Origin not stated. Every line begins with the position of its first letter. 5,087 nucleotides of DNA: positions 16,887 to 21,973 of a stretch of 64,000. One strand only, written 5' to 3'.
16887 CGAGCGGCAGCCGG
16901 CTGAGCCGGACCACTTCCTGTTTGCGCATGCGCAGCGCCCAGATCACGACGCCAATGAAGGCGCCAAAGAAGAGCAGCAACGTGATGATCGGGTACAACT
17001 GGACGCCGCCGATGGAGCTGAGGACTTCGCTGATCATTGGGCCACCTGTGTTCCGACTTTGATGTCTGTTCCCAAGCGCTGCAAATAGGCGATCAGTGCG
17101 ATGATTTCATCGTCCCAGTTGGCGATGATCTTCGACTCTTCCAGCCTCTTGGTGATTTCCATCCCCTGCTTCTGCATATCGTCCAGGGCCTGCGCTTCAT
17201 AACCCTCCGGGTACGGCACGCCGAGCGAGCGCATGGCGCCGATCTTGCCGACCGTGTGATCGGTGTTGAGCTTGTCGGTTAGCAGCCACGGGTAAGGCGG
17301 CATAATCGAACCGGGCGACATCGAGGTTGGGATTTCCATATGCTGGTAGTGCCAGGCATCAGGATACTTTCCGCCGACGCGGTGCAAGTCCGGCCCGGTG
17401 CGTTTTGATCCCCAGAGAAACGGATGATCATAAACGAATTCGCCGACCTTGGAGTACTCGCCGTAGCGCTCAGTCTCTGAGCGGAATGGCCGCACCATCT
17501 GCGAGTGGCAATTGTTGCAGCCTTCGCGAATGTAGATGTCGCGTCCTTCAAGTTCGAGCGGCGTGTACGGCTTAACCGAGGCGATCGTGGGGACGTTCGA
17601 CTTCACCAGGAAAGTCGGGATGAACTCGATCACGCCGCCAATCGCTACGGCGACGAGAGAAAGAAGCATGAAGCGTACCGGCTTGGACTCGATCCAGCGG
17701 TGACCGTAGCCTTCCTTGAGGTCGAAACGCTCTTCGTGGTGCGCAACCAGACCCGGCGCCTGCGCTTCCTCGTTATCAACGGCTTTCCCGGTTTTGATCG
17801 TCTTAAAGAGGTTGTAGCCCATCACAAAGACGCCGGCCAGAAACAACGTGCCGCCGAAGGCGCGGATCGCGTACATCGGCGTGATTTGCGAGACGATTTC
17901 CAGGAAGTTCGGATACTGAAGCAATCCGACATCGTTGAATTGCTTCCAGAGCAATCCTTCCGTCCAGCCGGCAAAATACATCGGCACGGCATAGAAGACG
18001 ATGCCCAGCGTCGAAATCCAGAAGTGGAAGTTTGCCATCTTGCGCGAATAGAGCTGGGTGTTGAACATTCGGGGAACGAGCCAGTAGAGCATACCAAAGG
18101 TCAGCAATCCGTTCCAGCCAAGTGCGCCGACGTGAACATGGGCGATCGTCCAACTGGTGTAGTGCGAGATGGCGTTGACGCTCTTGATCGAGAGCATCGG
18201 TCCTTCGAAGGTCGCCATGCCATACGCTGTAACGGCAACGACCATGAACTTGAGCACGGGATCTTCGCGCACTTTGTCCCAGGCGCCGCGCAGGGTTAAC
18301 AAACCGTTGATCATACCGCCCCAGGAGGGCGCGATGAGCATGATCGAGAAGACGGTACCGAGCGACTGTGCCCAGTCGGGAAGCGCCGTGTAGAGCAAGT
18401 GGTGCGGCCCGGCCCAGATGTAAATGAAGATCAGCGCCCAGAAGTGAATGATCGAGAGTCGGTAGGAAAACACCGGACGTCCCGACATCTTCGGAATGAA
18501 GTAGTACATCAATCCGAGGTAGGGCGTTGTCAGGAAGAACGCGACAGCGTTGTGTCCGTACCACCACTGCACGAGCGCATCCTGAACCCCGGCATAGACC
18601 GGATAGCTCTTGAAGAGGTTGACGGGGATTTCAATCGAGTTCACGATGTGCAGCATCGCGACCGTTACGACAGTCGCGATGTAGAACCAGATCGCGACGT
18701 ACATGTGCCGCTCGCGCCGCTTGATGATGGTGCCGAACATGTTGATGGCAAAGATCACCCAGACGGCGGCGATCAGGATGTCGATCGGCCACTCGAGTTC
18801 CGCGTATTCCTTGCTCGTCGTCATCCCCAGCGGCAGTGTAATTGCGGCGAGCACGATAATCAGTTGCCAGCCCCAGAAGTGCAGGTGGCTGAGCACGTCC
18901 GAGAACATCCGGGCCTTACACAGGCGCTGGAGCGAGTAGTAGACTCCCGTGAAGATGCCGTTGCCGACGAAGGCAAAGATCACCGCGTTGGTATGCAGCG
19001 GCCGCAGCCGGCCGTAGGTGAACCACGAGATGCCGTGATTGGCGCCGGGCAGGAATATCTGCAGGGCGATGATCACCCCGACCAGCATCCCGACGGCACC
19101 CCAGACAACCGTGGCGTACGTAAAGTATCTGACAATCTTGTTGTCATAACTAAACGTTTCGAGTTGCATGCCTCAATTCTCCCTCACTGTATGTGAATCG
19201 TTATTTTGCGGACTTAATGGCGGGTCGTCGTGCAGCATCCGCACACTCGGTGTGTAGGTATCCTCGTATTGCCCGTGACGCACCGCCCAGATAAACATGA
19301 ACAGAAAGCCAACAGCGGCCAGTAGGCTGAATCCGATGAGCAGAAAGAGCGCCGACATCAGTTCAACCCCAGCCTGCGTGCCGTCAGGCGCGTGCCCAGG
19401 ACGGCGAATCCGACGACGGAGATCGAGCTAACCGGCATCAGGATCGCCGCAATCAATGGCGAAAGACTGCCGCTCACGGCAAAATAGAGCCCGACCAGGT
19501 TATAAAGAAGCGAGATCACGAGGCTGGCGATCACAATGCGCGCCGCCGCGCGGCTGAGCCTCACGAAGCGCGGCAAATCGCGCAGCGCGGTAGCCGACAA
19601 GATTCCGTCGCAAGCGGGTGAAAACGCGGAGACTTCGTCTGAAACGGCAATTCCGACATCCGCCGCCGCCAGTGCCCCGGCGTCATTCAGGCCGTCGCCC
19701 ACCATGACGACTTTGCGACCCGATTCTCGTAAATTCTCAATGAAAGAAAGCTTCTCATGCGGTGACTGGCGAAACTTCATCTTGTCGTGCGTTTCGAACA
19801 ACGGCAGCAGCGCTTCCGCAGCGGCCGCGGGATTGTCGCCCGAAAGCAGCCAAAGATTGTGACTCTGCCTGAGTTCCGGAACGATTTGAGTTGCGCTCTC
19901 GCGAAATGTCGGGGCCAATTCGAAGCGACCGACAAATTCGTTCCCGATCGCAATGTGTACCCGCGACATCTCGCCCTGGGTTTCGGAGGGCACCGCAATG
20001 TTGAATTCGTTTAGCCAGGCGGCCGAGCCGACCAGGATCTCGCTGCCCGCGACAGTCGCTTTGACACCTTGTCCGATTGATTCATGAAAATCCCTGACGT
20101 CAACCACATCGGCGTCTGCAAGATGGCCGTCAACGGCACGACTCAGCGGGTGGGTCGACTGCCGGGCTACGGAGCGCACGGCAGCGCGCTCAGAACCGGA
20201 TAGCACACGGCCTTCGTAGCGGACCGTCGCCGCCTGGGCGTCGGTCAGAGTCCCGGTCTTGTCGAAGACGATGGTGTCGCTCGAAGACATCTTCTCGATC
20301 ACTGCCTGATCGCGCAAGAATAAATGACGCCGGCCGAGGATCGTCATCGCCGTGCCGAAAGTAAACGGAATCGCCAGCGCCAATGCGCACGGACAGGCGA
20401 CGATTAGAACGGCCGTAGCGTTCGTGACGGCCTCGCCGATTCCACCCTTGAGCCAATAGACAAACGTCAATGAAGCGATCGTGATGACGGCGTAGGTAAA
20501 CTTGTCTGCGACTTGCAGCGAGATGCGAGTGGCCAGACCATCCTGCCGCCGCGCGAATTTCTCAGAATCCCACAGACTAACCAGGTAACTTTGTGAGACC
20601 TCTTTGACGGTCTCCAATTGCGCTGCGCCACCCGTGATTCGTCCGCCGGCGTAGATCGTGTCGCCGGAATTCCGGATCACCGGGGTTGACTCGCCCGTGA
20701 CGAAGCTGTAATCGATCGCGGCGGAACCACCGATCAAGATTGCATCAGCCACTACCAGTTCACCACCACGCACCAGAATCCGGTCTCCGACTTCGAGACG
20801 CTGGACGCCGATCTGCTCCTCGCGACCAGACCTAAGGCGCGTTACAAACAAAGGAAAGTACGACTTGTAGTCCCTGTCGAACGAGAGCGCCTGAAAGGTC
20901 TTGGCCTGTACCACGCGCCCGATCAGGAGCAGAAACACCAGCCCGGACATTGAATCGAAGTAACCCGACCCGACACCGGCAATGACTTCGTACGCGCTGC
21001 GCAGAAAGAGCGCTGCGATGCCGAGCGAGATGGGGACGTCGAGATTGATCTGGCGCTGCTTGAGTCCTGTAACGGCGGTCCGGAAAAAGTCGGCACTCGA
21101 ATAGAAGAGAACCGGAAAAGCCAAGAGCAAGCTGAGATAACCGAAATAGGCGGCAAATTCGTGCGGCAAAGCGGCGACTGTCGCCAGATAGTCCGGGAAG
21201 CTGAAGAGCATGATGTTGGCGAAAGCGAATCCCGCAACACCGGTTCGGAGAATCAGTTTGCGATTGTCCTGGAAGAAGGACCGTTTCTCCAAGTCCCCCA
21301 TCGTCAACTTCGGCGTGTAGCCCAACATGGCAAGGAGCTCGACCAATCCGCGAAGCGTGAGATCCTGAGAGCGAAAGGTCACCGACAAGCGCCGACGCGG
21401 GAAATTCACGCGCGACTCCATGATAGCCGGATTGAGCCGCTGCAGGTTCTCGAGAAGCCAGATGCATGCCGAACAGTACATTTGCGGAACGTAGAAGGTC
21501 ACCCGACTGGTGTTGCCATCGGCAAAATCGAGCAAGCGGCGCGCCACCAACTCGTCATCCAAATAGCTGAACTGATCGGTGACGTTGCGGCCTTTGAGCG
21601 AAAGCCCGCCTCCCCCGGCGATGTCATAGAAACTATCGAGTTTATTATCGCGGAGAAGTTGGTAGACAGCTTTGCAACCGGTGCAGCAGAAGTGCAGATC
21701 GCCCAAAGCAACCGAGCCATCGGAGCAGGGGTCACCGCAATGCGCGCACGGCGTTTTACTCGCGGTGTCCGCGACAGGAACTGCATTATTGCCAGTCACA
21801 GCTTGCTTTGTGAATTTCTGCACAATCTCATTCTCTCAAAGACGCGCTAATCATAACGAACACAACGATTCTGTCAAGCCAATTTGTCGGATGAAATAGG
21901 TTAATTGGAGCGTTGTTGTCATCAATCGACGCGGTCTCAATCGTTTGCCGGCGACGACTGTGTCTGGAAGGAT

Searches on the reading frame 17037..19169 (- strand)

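Call 10: search_protein_families(library=pfam, proteins=[window:17037-19169:-], max_evalue=0.01)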
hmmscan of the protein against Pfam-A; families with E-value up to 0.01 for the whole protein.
window:17037-19169:- (711 aa): 2 families
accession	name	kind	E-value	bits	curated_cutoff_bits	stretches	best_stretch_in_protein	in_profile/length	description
PF00115.25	COX1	-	9.7e-124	414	34.8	1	11-442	1-436/436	Cytochrome C and Quinol oxidase polypeptide I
PF02433.20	FixO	-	5.6e-98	327.2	29.6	1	490-703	1-219/219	Cytochrome C oxidase, mono-heme subunit/FixO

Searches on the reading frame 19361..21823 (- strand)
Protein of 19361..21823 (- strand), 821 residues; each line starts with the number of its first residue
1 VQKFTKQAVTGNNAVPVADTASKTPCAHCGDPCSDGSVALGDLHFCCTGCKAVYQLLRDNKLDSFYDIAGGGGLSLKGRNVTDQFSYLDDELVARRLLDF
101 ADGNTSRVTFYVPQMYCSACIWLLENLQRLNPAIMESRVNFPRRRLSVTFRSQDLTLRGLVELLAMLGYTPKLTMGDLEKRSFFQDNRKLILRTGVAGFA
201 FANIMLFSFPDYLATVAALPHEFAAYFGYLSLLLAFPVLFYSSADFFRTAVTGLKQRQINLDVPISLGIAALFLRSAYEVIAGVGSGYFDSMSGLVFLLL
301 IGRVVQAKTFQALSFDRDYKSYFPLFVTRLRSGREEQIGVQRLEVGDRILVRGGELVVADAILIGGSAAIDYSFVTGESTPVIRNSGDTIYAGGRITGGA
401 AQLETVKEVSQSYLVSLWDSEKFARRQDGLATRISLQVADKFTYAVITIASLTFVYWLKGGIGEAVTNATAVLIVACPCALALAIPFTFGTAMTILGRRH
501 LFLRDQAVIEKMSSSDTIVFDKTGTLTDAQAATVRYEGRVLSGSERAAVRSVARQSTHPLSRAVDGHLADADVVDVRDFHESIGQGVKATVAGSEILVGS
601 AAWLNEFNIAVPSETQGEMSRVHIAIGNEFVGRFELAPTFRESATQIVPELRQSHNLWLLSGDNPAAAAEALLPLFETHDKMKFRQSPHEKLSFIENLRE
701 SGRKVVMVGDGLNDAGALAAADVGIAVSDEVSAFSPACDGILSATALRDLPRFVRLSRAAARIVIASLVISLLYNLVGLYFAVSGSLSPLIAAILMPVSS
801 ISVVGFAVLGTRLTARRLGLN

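Call 10: search_protein_families(library=pfam, proteins=[window:19361-21823:-], max_evalue=0.01)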
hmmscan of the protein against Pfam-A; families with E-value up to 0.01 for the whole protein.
window:19361-21823:- (821 aa): 3 families
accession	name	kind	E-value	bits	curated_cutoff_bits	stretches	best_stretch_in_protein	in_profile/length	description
PF00122.25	E1-E2_ATPase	-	2.2e-38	132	28.1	1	326-498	6-180/181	E1-E2 ATPase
PF00702.32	Hydrolase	-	1.2e-22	81.7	26.4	1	516-722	2-191/191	haloacid dehalogenase-like hydrolase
PF12156.14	ATPase-cat_bd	-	1.6e-10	42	27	1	26-95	2-79/86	Putative metal-binding domain of cation transport ATPase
